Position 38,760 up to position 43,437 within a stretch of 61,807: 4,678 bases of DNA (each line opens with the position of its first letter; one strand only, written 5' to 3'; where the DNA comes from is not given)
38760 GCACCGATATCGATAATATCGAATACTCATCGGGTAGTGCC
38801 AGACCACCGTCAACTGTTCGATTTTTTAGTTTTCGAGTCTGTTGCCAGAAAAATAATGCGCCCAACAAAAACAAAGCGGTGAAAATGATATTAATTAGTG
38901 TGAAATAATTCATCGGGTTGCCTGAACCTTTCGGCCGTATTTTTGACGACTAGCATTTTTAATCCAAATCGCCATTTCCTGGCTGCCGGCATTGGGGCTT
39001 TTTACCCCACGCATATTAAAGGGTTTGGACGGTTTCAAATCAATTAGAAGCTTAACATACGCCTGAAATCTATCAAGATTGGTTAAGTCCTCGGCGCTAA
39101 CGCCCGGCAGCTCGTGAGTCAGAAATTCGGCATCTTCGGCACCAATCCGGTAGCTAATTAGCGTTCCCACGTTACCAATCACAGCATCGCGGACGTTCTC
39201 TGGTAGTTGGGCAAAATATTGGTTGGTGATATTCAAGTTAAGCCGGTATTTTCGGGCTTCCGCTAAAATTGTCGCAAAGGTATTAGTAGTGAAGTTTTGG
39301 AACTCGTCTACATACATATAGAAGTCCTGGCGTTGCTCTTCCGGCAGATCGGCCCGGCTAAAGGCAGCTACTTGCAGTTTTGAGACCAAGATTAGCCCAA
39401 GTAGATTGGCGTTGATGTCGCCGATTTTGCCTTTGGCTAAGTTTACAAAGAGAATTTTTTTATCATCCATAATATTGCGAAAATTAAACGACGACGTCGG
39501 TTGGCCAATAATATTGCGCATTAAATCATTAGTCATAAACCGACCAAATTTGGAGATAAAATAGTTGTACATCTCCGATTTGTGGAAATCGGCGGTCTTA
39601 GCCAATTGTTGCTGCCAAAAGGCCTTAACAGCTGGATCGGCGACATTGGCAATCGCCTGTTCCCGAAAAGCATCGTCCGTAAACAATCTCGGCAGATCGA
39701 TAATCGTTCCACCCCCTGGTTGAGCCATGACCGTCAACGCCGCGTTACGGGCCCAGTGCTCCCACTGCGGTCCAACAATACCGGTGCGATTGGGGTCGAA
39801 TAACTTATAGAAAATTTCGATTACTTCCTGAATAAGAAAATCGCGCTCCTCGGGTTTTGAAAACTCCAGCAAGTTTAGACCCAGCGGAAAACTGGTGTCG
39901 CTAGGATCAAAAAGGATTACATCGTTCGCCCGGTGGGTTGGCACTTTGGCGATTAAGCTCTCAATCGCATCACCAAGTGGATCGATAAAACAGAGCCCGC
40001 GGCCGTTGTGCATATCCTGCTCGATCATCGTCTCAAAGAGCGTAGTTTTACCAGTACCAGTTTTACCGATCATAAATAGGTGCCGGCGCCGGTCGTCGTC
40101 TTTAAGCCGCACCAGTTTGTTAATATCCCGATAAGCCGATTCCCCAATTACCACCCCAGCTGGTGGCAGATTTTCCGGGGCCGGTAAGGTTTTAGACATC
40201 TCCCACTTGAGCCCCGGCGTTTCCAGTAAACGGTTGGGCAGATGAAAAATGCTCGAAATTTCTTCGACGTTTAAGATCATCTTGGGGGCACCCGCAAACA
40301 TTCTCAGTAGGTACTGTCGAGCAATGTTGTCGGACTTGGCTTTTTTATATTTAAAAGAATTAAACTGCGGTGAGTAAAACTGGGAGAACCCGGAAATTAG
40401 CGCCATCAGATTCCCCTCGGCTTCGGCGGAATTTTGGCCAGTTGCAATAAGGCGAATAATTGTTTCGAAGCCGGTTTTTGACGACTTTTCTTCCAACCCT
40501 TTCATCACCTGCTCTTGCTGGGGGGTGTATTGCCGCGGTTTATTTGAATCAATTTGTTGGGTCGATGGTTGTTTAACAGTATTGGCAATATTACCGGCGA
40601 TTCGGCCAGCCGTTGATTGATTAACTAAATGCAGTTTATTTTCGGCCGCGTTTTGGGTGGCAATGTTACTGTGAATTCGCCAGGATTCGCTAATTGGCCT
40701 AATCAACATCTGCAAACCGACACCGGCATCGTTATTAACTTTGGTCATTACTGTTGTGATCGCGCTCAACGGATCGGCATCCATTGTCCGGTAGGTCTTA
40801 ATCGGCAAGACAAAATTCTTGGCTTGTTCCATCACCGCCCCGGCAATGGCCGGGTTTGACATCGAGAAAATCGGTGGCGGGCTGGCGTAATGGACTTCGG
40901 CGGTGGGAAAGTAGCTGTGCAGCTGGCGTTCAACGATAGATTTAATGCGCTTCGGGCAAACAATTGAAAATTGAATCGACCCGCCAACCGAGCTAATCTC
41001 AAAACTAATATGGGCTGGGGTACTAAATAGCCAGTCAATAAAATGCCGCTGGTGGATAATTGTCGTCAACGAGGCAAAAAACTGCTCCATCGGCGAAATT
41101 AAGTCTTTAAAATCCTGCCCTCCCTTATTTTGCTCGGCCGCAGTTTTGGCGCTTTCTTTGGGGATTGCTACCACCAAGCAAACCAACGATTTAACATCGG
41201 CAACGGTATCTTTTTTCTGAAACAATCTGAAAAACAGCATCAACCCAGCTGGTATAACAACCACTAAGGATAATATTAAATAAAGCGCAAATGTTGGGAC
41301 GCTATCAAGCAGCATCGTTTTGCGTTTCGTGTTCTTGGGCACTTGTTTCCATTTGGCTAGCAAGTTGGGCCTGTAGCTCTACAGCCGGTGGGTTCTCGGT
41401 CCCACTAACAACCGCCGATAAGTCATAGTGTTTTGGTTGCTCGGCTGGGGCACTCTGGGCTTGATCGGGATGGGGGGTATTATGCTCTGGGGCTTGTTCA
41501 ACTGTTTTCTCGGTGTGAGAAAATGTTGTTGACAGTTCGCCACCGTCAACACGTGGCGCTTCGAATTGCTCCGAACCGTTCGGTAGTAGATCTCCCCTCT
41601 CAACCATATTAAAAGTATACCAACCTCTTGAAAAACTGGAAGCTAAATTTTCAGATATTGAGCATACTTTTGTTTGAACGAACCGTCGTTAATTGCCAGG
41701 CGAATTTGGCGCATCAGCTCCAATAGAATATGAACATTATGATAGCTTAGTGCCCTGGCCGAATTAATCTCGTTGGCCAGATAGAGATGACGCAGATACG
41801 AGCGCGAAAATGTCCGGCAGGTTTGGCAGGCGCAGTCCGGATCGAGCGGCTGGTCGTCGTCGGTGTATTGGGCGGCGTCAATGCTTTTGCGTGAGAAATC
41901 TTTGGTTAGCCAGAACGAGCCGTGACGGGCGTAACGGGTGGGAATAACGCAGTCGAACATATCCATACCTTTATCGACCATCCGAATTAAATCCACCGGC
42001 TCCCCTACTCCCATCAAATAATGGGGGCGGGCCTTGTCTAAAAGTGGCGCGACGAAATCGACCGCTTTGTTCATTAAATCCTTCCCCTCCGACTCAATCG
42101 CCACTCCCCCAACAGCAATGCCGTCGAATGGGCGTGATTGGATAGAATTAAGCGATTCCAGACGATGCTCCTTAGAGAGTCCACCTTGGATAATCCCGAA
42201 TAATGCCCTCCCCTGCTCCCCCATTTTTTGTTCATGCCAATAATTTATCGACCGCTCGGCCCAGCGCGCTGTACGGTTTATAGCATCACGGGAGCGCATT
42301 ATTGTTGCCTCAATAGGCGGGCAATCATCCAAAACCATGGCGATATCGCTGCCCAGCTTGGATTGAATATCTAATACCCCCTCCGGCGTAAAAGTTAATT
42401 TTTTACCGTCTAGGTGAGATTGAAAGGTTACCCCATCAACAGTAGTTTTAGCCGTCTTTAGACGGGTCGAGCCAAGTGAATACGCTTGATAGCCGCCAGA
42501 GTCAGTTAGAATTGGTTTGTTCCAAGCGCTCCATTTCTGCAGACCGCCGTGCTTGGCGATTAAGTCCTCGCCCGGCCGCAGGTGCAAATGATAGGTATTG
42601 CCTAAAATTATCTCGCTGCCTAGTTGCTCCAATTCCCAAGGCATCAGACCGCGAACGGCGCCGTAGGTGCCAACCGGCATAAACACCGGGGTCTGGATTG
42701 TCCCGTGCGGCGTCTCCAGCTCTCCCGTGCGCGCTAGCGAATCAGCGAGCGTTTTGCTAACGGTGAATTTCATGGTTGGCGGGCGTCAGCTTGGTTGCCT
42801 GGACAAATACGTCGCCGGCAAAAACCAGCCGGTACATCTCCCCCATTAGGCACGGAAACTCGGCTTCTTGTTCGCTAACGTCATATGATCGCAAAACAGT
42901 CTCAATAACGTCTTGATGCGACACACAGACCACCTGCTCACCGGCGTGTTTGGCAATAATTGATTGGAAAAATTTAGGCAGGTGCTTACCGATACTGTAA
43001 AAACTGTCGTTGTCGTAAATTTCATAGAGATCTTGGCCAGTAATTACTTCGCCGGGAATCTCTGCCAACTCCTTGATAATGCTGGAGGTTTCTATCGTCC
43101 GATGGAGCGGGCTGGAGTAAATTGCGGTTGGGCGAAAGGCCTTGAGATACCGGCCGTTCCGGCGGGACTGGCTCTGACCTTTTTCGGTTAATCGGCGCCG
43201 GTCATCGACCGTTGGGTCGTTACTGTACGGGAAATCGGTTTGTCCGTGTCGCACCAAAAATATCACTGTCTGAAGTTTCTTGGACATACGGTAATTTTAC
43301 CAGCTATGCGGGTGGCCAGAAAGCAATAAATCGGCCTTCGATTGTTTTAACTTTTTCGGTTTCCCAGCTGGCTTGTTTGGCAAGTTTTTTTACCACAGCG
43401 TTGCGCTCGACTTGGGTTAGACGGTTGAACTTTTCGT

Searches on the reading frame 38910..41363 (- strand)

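Call 41: search_protein_families(library=pfam, max_evalue=0.00001, proteins=[window:38910-41363:-])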
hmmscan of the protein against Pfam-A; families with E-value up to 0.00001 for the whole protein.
window:38910-41363:- (817 aa): 1 family
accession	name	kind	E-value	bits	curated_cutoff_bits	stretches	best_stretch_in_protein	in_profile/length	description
PF10412.15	TrwB_AAD_bind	-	5.2e-06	26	20.5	0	421-722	10-288/387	Type IV secretion-system coupling protein DNA-binding domain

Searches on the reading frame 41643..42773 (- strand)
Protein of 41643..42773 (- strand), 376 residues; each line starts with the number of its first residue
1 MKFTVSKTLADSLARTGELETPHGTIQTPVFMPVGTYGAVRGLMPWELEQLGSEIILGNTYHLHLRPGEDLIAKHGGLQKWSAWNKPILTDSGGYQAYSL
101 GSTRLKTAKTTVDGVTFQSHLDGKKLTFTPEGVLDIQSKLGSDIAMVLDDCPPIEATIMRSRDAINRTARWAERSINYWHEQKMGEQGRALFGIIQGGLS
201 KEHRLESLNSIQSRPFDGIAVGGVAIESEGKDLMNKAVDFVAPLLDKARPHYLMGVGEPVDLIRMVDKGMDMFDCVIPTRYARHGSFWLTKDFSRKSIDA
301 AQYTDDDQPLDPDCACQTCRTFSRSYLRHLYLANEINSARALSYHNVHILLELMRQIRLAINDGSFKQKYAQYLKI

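Call 41: search_protein_families(library=pfam, max_evalue=0.00001, proteins=[window:41643-42773:-])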
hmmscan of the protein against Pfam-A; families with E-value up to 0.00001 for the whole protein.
window:41643-42773:- (376 aa): 1 family
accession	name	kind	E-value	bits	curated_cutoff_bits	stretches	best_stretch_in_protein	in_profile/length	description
PF01702.25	TGT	-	1.4e-131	439.3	26.3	1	14-374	3-352/357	Queuine tRNA-ribosyltransferase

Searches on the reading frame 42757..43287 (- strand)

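Call 41: search_protein_families(library=pfam, max_evalue=0.00001, proteins=[window:42757-43287:-])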
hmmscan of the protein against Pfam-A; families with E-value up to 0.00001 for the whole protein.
window:42757-43287:- (176 aa): 1 family
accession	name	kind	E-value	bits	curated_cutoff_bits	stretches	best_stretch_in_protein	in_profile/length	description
PF00300.27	His_Phos_1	-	4.7e-21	75.8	21.7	1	9-90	1-80/194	Histidine phosphatase superfamily (branch 1)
